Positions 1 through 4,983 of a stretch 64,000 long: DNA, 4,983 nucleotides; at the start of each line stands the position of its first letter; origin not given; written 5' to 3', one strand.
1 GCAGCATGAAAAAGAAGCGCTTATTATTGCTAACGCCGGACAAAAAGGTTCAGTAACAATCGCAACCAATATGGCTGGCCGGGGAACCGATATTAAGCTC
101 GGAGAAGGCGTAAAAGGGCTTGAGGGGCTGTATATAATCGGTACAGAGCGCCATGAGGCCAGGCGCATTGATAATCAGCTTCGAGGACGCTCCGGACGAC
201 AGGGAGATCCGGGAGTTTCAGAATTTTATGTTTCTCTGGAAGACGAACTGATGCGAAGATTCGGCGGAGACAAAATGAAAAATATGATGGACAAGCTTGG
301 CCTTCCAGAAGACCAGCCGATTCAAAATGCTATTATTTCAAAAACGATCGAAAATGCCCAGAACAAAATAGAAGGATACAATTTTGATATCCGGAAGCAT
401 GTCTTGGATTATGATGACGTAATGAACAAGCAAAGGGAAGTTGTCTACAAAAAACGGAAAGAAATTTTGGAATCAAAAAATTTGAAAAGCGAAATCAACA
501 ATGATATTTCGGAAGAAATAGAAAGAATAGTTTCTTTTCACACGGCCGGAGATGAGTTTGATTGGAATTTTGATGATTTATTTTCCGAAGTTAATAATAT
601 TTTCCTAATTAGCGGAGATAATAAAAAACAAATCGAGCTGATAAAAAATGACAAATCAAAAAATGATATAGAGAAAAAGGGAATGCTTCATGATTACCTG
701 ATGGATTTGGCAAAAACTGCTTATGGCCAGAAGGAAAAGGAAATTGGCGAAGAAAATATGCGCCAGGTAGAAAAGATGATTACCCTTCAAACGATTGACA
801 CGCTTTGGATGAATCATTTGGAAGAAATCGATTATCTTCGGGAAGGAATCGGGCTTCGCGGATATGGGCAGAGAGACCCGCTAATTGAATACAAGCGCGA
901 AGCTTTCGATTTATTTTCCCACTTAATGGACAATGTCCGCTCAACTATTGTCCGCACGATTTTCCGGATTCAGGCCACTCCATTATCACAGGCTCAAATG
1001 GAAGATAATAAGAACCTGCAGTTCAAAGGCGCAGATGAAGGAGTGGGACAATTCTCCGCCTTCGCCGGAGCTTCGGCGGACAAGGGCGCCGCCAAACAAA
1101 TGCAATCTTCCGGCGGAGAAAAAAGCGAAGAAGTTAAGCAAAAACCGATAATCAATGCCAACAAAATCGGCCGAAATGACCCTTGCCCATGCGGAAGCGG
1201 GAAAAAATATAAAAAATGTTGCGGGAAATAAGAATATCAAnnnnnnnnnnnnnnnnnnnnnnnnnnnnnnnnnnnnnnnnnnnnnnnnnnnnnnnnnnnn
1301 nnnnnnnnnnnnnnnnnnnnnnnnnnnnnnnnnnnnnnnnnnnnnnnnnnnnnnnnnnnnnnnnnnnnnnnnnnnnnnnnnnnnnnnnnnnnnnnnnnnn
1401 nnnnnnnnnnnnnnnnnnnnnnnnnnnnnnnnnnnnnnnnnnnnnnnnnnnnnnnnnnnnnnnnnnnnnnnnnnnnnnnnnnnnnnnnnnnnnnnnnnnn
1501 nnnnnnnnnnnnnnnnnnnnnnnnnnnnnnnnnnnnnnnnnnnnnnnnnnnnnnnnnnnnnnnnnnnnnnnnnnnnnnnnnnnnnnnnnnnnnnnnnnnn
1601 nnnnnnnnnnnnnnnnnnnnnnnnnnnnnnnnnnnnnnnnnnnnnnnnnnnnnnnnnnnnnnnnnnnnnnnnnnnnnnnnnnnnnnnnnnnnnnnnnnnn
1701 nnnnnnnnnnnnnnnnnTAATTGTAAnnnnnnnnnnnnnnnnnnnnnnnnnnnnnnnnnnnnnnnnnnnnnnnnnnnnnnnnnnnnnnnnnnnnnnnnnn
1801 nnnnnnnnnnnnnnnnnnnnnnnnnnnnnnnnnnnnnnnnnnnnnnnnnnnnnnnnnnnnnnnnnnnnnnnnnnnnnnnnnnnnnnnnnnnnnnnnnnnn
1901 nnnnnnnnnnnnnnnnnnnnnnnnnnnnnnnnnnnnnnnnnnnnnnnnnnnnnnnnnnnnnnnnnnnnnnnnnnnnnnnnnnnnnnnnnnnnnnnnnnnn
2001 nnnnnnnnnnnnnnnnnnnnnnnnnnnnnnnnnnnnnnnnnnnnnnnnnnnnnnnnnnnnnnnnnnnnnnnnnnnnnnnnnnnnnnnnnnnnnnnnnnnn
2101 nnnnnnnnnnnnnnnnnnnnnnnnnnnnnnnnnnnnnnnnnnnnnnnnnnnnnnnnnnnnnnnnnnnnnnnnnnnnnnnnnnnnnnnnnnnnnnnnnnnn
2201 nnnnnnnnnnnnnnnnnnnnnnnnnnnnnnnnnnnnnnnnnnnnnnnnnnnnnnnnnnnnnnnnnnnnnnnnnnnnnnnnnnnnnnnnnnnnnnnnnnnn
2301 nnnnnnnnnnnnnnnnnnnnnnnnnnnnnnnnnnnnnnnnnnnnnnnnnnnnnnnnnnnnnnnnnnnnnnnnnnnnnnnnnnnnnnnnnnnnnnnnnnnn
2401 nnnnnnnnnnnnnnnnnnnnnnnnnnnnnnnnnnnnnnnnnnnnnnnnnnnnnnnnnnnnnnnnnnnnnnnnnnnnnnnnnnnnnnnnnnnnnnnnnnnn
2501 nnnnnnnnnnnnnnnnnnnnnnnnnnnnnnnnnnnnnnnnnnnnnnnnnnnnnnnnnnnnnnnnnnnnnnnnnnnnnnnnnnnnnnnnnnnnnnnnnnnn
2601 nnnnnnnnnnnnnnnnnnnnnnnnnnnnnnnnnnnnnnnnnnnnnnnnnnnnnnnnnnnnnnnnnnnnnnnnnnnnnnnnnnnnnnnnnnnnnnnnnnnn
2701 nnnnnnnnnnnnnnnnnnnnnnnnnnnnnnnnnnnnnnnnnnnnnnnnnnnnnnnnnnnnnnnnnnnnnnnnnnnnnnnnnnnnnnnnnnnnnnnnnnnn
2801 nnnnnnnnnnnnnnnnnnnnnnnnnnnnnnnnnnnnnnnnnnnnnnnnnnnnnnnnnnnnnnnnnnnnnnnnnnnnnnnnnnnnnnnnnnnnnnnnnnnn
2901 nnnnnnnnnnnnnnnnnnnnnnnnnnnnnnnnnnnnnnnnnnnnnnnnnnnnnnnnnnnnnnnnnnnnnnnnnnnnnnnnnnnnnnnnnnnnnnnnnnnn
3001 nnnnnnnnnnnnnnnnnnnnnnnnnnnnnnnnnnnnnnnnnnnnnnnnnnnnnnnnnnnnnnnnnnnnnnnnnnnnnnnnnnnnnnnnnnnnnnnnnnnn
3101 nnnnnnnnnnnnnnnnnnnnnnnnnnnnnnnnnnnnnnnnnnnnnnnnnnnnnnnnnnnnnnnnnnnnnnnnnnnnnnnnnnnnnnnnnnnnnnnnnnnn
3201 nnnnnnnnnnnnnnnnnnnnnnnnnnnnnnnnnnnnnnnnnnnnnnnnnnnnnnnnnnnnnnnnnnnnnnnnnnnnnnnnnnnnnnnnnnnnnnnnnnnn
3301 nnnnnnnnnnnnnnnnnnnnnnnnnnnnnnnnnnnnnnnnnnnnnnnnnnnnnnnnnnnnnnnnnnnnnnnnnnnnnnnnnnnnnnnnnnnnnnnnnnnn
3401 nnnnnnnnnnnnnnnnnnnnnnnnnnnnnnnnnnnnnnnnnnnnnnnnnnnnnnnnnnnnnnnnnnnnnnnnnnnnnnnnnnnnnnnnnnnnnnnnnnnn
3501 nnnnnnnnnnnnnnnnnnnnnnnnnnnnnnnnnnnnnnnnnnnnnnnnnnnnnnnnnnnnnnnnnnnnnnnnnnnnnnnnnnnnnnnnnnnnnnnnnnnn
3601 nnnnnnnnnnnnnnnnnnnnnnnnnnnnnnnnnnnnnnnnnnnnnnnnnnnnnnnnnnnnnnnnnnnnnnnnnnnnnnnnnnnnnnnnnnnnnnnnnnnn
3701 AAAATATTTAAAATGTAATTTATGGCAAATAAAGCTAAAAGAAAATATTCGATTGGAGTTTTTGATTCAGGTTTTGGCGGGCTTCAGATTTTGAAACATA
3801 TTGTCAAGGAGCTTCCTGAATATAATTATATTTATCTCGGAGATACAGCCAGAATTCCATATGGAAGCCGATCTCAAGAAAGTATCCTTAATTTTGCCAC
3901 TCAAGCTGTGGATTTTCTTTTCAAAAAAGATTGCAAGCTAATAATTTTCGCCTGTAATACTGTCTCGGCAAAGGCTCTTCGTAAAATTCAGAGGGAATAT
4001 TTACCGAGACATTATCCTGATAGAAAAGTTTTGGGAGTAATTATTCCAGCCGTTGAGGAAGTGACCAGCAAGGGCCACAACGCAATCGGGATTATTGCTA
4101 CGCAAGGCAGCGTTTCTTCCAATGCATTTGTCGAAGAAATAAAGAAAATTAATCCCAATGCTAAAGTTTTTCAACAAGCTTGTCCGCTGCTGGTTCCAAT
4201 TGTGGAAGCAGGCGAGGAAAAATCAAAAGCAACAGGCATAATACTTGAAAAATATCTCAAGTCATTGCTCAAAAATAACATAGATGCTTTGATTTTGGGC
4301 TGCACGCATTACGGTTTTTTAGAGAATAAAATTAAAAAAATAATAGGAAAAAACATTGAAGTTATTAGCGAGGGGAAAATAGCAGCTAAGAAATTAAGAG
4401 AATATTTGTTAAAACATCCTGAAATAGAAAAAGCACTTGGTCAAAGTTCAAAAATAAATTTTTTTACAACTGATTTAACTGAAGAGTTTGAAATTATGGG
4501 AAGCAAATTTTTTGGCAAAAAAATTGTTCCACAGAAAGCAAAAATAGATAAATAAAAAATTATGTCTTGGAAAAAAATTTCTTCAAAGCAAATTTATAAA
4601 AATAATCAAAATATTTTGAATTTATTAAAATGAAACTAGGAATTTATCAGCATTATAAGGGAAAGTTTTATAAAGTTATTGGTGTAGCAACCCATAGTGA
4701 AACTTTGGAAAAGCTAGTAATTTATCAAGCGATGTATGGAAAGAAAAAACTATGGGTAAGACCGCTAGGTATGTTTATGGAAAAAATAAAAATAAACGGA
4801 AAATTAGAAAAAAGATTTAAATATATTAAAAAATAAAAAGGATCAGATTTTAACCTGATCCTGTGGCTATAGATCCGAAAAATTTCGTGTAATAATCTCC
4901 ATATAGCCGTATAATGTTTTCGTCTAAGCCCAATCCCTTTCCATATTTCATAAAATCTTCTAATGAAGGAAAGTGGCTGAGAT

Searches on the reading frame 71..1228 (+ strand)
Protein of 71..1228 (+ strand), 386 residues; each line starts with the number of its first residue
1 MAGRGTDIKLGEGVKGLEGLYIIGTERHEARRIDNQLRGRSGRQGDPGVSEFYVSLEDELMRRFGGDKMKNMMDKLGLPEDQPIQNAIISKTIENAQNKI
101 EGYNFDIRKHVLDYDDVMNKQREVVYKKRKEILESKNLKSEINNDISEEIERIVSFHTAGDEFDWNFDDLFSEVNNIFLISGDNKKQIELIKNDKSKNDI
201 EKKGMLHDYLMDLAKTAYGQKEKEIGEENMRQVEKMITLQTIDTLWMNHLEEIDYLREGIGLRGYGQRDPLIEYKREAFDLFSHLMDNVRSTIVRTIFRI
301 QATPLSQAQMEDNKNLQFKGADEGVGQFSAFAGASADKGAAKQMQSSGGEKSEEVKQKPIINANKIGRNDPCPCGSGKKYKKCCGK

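Call 3: search_protein_families(library=pfam, proteins=[window:71-1228:+], max_evalue=1)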
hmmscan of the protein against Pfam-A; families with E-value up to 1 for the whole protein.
window:71-1228:+ (386 aa): 4 families
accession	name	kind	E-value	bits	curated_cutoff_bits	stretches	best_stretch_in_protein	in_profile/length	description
PF07516.18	SecA_SW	-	1.5e-66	224.7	26.7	1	83-301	1-200/200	SecA Wing and Scaffold domain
PF21090.3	P-loop_SecA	-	5.1e-35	121.4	27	1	13-81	137-205/205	SecA P-loop domain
PF02810.21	SEC-C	-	3.5e-10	40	20.4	1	368-386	1-19/19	SEC-C motif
PF07030.17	Phage_Mu_Gp36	-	0.15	12.6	24.7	1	57-103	4-47/124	Bacteriophage Mu, Gp36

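Call 4: search_protein_families(library=ncbifam, proteins=[window:71-1228:+], max_evalue=1)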
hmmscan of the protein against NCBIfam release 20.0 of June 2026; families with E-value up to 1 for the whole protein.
window:71-1228:+ (386 aa): 17 families
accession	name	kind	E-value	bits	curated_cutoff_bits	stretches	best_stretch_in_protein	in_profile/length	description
NF009538.1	PRK12904.1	equivalog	3.9e-101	339.5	814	1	12-302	527-813/814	preprotein translocase subunit SecA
NF009536.0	PRK12901.1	equivalog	1.8e-96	324.3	1493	2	1-171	690-860/1118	preprotein translocase subunit SecA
TIGR00963.1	secA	equivalog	1.9e-93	314.1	800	1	13-288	512-786/787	preprotein translocase subunit SecA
TIGR04397.1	SecA2_Bac_anthr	exception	4.2e-77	260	1085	1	1-299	483-772/774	accessory Sec system translocase SecA2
NF006630.0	PRK09200.1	subfamily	9.4e-74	248.8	862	1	1-307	485-781/789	preprotein translocase subunit SecA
NF012136.0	SecA2_Lm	equivalog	7.1e-59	199.5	1100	1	1-290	480-758/776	accessory Sec system translocase SecA2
TIGR03714.1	secA2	equivalog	4.5e-55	187.2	930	1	1-289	481-761/762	accessory Sec system translocase SecA2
TIGR04221.1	SecA2_Mycobac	equivalog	2.6e-47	161.5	725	2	1-152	482-636/762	accessory Sec system translocase SecA2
NF004088.0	PRK05590.1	equivalog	4.3e-12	46.7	140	1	353-386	132-165/166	hypothetical protein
NF007704.0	PRK10396.1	equivalog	3.5e-11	43.5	149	1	351-384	186-219/221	hypothetical protein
NF002592.0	PRK02250.1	equivalog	4.7e-10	39.8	158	1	354-385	136-167/167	hypothetical protein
NF002449.0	PRK01617.1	equivalog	1.1e-09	38.9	141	1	364-386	132-154/154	hypothetical protein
TIGR04102.1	SWIM_PBPRA1643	hypoth_equivalog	1.8e-08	34.8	68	1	356-385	79-108/108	PBPRA1643 family SWIM/SEC-C metal-binding motif protein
NF001213.0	PRK00183.1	equivalog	4.2e-07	30.1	158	1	364-385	132-153/157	hypothetical protein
NF003262.0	PRK04233.1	equivalog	0.0095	16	204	1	368-386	6-24/129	hypothetical protein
NF008970.0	PRK12318.1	equivalog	0.021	14.1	267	1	366-383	1-18/291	methionyl aminopeptidase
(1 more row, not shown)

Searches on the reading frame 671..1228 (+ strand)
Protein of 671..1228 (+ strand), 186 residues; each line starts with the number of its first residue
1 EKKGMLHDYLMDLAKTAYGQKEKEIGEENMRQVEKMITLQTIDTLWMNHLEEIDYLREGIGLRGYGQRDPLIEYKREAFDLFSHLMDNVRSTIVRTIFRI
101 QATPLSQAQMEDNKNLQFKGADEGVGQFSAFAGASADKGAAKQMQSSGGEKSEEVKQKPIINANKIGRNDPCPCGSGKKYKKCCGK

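Call 44: find_homologous_proteins(query=window:671-1228:+, max_evalue=0.00001)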
Query window:671-1228:+ (186 aa): 5439 proteins with E <= 0.00001 among 8000 candidates; the best 120 are listed.
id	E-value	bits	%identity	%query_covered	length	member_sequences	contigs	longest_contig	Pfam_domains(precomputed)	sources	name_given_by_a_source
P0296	5.9e-70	253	63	95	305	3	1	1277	PF07516.19,PF02810.22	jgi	-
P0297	3.1e-68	247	62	95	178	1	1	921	PF07516.19,PF02810.22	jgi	jgi:preprotein translocase subunit SecA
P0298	2.4e-67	245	61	100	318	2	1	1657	PF07516.19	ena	-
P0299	4.7e-67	244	62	90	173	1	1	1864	PF07516.19,PF02810.22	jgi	jgi:preprotein translocase subunit SecA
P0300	1.4e-66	242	61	92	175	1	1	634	PF07516.19,PF02810.22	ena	-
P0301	2.7e-66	241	60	95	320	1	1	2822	PF07516.19,PF02810.22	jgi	jgi:preprotein translocase subunit SecA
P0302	4.9e-62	227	59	100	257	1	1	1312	PF07516.19,PF02810.22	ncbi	-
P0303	2.0e-61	225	61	95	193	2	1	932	PF07516.19,PF02810.22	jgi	jgi:preprotein translocase subunit SecA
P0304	8.0e-61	223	64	87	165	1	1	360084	PF07516.19,PF02810.22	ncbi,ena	-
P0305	1.0e-60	223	54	95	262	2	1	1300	PF07516.19,PF02810.22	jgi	-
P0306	4.8e-60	221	66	100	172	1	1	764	PF07516.19,PF02810.22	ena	-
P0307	3.0e-59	218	53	95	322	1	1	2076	PF07516.19,PF21090.4,PF02810.22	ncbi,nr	ncbi:MAG TPA: SEC-C metal-binding domain-containing protein, partial [Patescibacteria group bacteriu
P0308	1.2e-58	216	54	91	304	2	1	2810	PF07516.19,PF02810.22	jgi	-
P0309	2.1e-58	215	59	95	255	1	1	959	PF07516.19,PF02810.22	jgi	jgi:preprotein translocase subunit SecA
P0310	3.9e-58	215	56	95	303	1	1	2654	PF07516.19,PF02810.22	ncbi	ncbi:MAG: hypothetical protein ACD_11C00038G0003, partial [uncultured bacterium]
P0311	7.8e-57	210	57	100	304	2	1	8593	PF07516.19,PF02810.22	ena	-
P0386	2.1e-40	157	52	84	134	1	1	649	PF07516.19,PF02810.22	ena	-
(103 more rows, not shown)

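Call 47: find_encoding_contigs(protein=P0304, flank=4000, max_places=2)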
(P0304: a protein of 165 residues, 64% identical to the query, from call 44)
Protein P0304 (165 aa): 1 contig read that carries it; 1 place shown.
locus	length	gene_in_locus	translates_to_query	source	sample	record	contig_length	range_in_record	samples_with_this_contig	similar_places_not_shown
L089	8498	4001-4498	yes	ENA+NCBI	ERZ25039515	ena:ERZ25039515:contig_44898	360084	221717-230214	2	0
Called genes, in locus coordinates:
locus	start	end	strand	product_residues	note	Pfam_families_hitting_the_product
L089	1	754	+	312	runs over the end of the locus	PF01565:FAD_binding_4, PF02873:MurB_C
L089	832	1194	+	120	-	PF02482:Ribosomal_S30AE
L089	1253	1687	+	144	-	-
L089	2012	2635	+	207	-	PF07517:SecA_DEAD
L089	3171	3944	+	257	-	PF21090:P-loop_SecA, PF07516:SecA_SW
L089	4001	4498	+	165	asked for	PF07516:SecA_SW, PF02810:SEC-C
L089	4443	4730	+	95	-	-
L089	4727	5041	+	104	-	-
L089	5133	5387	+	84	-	-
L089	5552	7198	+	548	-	PF07549:Sec_GG (faint), PF21760:SecD_1st, PF13616:Rotamase_3, PF00639:Rotamase, PF22599:SecDF_P1_head, PF03176:MMPL, PF02355:SecD_SecF_C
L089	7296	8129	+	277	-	PF07549:Sec_GG (weak), PF02355:SecD_SecF_C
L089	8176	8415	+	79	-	-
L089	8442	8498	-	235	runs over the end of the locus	PF00990:GGDEF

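Call 48: find_encoding_contigs(protein=P0311, flank=4000, max_places=2)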
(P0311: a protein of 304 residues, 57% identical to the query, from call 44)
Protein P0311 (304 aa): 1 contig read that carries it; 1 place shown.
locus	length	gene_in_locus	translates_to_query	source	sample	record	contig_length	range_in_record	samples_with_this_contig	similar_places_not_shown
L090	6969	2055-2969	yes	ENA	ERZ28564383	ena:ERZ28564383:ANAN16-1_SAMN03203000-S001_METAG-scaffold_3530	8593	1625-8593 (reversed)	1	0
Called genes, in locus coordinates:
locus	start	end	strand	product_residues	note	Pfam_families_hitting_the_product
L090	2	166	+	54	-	?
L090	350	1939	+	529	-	-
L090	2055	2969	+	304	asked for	PF07516:SecA_SW, PF02810:SEC-C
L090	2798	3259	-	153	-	-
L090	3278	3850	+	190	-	PF00293:NUDIX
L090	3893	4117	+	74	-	-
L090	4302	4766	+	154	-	-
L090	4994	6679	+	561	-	PF21760:SecD_1st, PF13616:Rotamase_3, PF00639:Rotamase, PF22599:SecDF_P1_head, PF02355:SecD_SecF_C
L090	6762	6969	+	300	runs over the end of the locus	PF02355:SecD_SecF_C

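Call 49: find_encoding_contigs(protein=P0386, flank=4000, max_places=2)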
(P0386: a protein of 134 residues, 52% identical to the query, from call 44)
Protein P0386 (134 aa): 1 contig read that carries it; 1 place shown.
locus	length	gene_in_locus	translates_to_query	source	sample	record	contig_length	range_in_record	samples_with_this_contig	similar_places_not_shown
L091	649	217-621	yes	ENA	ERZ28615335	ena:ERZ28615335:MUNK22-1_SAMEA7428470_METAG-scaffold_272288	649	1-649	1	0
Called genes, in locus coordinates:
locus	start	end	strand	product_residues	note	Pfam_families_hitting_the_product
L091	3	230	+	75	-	?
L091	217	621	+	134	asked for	PF07516:SecA_SW, PF02810:SEC-C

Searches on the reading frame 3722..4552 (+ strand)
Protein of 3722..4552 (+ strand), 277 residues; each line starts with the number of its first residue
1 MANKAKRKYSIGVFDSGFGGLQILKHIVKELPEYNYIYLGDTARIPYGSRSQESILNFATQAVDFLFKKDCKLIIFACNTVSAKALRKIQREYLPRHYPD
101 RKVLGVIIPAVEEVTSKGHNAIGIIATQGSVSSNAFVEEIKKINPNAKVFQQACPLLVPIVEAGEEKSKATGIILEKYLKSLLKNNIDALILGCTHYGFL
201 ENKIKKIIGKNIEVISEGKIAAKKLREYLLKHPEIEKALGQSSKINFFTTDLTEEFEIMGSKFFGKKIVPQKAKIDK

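Call 69: search_protein_families(library=pfam, proteins=[window:3722-4552:+], max_evalue=0.01)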
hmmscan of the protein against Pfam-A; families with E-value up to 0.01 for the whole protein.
window:3722-4552:+ (277 aa): 1 family
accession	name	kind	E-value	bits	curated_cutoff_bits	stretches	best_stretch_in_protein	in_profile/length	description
PF01177.27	Asp_Glu_race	-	8.7e-16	58.8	31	1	28-224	17-210/211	Asp/Glu/Hydantoin racemase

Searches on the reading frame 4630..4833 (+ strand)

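Call 69: search_protein_families(library=pfam, proteins=[window:4630-4833:+], max_evalue=0.01)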
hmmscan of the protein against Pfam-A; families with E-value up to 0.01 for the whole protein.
window:4630-4833:+ (68 aa): 1 family
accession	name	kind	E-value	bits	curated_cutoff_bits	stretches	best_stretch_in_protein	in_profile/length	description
PF07866.17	DUF1653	-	1.3e-28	99.6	23.5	1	4-64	1-61/62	Protein of unknown function (DUF1653)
